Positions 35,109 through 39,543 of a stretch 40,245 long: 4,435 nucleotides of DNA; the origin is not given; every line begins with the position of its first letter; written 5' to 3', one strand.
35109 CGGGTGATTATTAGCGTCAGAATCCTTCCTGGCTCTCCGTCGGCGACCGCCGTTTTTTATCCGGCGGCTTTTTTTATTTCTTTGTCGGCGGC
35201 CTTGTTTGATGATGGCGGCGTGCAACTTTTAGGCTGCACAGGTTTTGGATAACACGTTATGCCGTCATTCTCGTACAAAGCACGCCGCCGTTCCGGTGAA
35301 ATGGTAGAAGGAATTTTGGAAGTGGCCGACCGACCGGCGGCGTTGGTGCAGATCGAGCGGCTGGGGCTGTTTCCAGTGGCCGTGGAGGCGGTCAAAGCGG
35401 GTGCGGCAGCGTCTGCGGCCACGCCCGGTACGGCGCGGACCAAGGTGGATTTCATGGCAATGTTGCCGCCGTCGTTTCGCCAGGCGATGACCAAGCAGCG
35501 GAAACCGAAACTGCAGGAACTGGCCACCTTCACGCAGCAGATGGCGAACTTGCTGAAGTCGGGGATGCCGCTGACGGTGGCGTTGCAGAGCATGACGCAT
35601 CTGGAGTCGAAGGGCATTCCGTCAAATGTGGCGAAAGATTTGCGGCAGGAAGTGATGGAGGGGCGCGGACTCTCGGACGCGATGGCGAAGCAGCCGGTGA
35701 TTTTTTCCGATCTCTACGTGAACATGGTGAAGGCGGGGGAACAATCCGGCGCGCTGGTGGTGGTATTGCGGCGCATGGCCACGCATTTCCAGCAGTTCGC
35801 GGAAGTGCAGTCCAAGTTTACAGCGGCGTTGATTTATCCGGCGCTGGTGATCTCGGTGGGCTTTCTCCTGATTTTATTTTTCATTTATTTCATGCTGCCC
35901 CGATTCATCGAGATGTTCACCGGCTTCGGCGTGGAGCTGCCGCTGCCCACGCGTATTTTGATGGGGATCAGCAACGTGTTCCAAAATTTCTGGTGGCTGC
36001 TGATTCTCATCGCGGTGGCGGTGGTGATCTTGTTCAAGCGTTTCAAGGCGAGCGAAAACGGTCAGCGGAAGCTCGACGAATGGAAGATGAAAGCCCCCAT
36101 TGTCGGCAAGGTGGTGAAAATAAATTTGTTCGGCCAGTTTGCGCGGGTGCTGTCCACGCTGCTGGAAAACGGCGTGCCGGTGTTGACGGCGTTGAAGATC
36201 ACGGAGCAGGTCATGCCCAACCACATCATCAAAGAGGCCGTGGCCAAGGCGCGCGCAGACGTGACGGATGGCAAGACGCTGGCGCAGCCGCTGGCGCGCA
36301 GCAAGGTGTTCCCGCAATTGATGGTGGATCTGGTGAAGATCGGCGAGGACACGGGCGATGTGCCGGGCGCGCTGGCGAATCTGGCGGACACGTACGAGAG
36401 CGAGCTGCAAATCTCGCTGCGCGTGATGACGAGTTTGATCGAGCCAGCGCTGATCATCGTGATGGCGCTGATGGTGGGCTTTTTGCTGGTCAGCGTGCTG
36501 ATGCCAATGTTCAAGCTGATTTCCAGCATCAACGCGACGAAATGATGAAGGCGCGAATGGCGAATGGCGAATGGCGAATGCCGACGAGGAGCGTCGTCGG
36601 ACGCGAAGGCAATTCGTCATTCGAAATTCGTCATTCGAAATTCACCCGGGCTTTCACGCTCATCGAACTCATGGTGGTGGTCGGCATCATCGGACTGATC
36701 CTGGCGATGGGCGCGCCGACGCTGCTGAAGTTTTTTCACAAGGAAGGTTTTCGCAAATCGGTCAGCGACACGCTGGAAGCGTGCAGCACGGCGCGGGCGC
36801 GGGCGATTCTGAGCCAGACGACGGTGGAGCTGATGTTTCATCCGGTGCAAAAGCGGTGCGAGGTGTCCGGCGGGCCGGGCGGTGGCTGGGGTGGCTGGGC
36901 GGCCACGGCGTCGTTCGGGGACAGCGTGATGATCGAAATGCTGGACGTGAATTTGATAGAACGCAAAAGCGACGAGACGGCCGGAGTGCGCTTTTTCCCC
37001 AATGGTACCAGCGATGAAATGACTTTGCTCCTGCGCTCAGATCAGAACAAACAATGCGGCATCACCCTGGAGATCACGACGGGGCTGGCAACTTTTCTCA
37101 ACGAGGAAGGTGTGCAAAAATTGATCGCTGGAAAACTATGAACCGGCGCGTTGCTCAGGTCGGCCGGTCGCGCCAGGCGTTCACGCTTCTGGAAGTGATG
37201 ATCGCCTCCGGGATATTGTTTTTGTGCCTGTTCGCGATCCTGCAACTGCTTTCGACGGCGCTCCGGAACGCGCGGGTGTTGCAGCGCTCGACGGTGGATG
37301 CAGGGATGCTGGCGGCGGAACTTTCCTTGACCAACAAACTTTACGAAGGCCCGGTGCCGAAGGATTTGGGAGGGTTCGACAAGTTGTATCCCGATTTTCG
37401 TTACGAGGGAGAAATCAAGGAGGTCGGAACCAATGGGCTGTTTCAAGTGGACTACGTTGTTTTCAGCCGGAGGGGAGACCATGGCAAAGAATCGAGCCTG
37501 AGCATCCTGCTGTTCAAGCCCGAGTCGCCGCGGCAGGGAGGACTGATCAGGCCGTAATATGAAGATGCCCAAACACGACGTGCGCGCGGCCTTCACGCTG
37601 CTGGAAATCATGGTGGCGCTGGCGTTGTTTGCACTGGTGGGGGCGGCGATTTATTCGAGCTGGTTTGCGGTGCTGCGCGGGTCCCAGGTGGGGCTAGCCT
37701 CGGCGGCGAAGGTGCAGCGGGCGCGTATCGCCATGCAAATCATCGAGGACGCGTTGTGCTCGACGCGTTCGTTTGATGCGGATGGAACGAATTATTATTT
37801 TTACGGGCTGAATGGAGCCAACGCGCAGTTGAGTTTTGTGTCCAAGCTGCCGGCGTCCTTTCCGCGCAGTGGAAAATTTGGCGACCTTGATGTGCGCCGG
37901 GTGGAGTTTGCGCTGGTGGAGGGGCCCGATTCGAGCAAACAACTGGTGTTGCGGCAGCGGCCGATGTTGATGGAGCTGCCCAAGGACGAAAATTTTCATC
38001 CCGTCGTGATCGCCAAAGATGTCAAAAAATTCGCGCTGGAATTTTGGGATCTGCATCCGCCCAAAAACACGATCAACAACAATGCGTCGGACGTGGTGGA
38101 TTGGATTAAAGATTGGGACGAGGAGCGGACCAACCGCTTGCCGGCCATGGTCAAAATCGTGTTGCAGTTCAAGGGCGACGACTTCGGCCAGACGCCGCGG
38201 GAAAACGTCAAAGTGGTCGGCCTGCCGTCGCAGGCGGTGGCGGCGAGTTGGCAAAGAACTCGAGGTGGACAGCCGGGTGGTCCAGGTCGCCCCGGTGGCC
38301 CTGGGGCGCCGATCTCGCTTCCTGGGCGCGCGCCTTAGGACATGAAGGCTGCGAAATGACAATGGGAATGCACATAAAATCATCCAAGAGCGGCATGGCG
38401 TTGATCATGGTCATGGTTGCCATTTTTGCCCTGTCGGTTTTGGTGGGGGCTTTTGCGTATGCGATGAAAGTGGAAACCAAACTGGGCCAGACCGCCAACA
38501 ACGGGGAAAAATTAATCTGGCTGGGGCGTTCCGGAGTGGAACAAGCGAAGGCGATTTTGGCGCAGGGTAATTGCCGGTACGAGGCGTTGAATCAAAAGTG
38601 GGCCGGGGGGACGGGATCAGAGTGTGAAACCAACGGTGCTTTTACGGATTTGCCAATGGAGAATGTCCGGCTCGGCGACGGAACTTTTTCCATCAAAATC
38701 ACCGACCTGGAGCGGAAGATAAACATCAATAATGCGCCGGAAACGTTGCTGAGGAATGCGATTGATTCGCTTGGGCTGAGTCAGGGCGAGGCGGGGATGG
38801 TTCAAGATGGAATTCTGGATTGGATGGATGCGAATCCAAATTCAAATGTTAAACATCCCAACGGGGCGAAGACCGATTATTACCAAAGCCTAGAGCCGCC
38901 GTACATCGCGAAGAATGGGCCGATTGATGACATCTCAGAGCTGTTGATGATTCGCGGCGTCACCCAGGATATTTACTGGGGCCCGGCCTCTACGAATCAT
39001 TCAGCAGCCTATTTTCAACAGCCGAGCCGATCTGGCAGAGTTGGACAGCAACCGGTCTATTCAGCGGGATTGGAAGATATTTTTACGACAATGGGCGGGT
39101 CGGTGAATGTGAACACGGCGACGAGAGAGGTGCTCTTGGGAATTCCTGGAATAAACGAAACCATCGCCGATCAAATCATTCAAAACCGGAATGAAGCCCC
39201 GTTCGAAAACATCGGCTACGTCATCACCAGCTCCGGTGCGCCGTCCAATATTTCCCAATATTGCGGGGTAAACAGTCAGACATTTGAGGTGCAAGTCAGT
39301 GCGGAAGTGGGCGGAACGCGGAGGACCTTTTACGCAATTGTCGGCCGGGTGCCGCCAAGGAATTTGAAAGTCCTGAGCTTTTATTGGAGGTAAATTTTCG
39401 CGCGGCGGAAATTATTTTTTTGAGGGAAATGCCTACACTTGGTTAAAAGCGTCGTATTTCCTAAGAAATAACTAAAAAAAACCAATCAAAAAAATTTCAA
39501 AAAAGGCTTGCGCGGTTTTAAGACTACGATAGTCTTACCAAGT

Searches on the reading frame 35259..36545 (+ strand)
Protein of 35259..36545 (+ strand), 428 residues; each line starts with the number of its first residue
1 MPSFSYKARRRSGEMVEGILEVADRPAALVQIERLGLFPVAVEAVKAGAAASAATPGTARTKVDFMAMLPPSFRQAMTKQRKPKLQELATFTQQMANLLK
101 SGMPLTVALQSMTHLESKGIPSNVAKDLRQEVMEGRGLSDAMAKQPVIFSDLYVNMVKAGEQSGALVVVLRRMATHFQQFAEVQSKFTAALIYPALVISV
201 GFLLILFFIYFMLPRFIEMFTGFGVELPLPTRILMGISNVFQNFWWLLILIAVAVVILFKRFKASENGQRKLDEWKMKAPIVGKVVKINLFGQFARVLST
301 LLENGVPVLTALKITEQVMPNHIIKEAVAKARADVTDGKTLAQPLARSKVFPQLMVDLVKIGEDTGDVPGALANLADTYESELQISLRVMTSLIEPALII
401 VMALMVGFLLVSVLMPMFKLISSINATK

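Call 56: search_protein_families(library=pfam, proteins=[window:35259-36545:+], max_evalue=0.00001)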
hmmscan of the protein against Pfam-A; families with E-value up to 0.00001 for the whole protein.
window:35259-36545:+ (428 aa): 1 family
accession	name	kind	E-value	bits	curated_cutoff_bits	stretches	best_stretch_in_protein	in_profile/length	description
PF00482.28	T2SSF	-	3.6e-58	195.4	25.2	2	294-416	1-125/125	Type II secretion system (T2SS), protein F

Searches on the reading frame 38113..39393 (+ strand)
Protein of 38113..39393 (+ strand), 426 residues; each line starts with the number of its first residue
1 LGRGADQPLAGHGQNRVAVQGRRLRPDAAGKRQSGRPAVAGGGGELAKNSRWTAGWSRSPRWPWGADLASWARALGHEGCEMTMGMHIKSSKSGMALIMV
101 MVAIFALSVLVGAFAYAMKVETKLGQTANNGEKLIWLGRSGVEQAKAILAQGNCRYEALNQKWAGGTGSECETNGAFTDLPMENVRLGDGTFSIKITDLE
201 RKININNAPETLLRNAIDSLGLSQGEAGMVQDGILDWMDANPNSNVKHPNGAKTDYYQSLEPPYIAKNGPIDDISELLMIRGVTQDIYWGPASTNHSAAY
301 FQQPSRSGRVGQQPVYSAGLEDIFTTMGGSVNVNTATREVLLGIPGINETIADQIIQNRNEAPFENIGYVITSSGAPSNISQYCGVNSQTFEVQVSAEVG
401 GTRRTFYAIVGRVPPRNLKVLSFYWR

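Call 56: search_protein_families(library=pfam, proteins=[window:38113-39393:+], max_evalue=0.00001)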
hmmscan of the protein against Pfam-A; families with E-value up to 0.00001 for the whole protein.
window:38113-39393:+ (426 aa): 3 families
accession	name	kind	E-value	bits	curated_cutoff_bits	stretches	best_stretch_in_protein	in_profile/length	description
PF21687.3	T2SSK_1st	-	3.2e-15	57.2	26.2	1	204-288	14-95/107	Type II secretion system (T2SS), protein K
PF12836.13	HHH_3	-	1.3e-09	38.4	27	1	330-366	5-42/65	Helix-hairpin-helix motif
PF03934.19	T2SSK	-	7.6e-08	33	24.2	0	331-370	1-41/63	Type II secretion system (T2SS), protein K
